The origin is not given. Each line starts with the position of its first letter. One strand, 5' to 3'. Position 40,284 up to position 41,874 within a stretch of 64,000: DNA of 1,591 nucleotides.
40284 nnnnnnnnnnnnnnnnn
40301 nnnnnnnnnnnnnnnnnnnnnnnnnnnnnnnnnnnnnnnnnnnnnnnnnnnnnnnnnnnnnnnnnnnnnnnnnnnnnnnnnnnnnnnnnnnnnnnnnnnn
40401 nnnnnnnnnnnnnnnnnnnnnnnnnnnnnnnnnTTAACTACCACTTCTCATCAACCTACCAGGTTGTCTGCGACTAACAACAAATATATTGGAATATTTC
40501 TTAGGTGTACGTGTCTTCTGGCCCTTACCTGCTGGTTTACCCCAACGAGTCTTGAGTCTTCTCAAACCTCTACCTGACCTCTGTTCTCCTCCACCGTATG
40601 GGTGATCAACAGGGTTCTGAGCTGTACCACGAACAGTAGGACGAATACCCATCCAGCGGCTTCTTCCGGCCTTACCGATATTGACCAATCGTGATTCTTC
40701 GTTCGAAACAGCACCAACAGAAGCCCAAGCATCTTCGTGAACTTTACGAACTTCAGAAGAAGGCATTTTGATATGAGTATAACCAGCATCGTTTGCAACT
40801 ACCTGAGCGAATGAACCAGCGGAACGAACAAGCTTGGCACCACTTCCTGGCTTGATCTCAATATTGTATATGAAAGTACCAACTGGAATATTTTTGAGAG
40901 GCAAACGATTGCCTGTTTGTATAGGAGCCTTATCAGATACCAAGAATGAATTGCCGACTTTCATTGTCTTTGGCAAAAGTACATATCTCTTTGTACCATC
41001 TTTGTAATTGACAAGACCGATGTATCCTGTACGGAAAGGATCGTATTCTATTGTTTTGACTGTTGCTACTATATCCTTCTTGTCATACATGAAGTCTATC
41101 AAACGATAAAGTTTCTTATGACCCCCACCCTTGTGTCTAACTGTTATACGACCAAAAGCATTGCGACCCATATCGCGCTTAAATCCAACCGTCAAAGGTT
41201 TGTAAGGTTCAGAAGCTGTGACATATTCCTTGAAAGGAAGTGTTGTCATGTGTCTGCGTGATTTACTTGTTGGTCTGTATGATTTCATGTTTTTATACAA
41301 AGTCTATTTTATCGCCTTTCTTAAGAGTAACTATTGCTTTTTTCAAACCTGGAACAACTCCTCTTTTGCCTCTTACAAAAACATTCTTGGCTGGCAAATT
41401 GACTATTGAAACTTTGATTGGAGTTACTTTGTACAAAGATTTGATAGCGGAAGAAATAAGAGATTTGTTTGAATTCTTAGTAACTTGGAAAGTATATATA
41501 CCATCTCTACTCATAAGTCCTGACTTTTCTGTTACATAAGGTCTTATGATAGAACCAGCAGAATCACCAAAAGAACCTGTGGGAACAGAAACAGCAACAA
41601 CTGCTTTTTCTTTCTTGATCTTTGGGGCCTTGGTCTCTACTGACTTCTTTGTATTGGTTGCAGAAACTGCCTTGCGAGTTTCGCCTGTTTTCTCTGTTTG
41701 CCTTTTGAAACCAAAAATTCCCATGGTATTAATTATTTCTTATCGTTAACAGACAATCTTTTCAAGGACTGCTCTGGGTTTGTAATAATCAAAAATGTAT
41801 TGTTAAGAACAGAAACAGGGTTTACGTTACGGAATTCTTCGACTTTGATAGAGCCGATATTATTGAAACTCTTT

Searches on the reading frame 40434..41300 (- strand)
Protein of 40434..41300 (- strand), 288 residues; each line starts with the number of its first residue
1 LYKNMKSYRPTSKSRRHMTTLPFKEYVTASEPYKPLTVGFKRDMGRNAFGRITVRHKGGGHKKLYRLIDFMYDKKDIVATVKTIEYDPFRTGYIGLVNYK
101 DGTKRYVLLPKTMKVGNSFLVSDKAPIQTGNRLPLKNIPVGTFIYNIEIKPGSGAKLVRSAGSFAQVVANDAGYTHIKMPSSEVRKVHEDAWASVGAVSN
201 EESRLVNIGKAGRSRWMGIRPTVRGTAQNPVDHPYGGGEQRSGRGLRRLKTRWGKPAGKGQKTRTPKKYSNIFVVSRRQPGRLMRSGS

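Call 11: find_encoding_contigs(protein=window:40434-41300:-, flank=10000, max_places=10)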
Protein window:40434-41300:- (288 aa): no gene with exactly this product is on record in the collection.

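Call 28: find_encoding_contigs(protein=window:40434-41249:-, flank=2500, max_places=10)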
Protein window:40434-41249:- (271 aa): 11 contigs read that carry it; 8 places shown.
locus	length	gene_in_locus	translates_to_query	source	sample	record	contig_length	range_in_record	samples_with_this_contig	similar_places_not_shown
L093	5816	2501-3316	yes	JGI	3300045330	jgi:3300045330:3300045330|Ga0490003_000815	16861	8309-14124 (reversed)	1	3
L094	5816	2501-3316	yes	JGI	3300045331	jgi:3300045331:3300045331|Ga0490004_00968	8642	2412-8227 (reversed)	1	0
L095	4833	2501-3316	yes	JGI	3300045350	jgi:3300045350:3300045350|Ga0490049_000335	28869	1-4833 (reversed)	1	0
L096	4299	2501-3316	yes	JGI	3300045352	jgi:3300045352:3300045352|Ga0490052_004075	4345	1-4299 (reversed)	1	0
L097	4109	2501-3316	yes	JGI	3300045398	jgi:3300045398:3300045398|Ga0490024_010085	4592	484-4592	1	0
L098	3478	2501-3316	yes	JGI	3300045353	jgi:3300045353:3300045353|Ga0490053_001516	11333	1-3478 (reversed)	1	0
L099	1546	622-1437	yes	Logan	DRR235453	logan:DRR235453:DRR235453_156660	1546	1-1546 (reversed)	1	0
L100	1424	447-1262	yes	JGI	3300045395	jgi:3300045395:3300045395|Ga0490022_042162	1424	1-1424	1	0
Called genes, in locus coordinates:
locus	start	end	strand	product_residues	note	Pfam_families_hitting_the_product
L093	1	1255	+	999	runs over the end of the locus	-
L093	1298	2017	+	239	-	PF00573:Ribosomal_L4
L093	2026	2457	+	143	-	PF00276:Ribosomal_L23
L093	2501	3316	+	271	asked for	PF00181:Ribosomal_L2_N, PF03947:Ribosomal_L2_C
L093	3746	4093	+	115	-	PF00203:Ribosomal_S19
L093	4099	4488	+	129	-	PF00237:Ribosomal_L22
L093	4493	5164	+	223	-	PF07650:KH_2, PF00189:Ribosomal_S3_C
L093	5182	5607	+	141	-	PF00252:Ribosomal_L16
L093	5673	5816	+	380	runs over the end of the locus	PF03703:bPH_2, PF24649:DUF7642 (faint), PF03703:bPH_2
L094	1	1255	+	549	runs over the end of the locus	-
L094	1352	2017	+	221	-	PF00573:Ribosomal_L4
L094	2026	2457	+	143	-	PF00276:Ribosomal_L23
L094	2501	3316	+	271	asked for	PF00181:Ribosomal_L2_N, PF03947:Ribosomal_L2_C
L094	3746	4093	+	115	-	PF00203:Ribosomal_S19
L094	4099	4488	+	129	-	PF00237:Ribosomal_L22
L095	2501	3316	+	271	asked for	PF00181:Ribosomal_L2_N, PF03947:Ribosomal_L2_C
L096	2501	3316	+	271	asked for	PF00181:Ribosomal_L2_N, PF03947:Ribosomal_L2_C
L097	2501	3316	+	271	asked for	PF00181:Ribosomal_L2_N, PF03947:Ribosomal_L2_C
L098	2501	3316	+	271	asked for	PF00181:Ribosomal_L2_N, PF03947:Ribosomal_L2_C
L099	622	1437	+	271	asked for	PF00181:Ribosomal_L2_N, PF03947:Ribosomal_L2_C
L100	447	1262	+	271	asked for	PF00181:Ribosomal_L2_N, PF03947:Ribosomal_L2_C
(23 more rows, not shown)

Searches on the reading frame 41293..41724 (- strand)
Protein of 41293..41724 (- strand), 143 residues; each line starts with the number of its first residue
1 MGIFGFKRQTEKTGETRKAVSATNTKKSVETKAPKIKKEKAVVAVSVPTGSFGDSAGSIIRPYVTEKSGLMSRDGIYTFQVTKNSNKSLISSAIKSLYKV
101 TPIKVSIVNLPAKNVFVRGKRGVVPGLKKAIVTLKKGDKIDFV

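Call 56: find_homologous_proteins(query=window:41293-41724:-, max_evalue=1e-20)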
Query window:41293-41724:- (143 aa): 162 proteins with E <= 1e-20 among 299 candidates; the best 120 are listed.
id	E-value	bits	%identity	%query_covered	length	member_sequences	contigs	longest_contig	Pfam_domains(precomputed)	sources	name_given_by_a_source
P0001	1.9e-80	285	99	100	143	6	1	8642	PF00276.26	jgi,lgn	jgi:large subunit ribosomal protein L23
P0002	3.0e-66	239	80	100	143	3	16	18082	PF00276.26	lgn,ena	-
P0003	9.2e-40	154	58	100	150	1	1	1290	PF00276.26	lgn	-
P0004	9.1e-39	151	54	100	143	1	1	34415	PF00276.26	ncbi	-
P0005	3.2e-38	149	56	100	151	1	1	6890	PF00276.26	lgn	-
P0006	4.3e-38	148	70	69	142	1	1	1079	PF00276.26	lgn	-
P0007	1.1e-37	147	57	100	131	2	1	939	PF00276.26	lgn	-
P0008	2.2e-37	146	52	100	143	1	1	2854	PF00276.26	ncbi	-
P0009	8.8e-37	144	54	100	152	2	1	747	PF00276.26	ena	-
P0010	2.3e-36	143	64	73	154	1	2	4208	PF00276.26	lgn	-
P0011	2.4e-36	143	52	100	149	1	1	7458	PF00276.26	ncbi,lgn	-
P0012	2.5e-36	143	56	100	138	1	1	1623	PF00276.26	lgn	-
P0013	6.0e-36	142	54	100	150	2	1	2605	PF00276.26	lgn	-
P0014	7.5e-36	141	64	78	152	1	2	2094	PF00276.26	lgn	-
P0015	8.1e-36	141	55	100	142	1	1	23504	PF00276.26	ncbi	-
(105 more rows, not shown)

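Call 57: find_encoding_contigs(protein=P0002, flank=3500, max_places=10)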
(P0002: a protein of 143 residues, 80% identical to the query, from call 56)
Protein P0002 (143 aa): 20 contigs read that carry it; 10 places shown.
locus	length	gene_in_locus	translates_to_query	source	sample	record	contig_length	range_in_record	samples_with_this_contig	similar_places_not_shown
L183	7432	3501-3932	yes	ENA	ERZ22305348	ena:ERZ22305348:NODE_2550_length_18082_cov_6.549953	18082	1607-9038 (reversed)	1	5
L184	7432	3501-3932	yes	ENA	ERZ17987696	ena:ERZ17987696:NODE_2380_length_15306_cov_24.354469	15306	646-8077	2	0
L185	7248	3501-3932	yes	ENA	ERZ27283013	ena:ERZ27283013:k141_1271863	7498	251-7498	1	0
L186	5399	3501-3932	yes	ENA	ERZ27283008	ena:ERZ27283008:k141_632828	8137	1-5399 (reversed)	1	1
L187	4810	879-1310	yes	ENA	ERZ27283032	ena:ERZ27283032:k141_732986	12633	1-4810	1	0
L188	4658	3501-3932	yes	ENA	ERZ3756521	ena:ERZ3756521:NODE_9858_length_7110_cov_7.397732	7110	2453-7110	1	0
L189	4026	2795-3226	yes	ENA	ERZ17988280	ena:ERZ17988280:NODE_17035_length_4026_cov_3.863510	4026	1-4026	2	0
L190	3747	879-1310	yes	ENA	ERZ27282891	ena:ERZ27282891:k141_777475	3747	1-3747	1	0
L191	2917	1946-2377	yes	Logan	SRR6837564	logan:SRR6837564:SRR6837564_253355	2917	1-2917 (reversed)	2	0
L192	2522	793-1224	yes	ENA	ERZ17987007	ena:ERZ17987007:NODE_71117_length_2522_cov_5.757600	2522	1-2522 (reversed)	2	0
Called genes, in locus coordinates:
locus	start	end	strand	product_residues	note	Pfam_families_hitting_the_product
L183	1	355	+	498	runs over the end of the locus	PF01471:PG_binding_1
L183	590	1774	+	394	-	PF00009:GTP_EFTU, PF03144:GTP_EFTU_D2, PF03143:GTP_EFTU_D3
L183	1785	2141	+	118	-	PF00338:Ribosomal_S10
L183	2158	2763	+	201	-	PF00297:Ribosomal_L3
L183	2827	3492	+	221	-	PF00573:Ribosomal_L4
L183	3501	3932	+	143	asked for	PF00276:Ribosomal_L23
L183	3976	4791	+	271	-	PF00181:Ribosomal_L2_N, PF03947:Ribosomal_L2_C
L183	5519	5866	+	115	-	PF00203:Ribosomal_S19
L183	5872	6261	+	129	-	PF00237:Ribosomal_L22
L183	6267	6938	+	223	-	PF07650:KH_2, PF00189:Ribosomal_S3_C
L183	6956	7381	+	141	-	PF00252:Ribosomal_L16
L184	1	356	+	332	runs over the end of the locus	?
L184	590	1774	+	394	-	PF00009:GTP_EFTU, PF03144:GTP_EFTU_D2, PF03143:GTP_EFTU_D3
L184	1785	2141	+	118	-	PF00338:Ribosomal_S10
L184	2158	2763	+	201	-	PF00297:Ribosomal_L3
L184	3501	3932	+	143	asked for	PF00276:Ribosomal_L23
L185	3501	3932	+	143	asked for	PF00276:Ribosomal_L23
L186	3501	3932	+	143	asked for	PF00276:Ribosomal_L23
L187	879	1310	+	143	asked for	PF00276:Ribosomal_L23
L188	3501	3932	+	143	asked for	PF00276:Ribosomal_L23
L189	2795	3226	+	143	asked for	PF00276:Ribosomal_L23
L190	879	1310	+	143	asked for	PF00276:Ribosomal_L23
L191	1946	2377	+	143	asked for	PF00276:Ribosomal_L23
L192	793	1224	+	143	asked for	PF00276:Ribosomal_L23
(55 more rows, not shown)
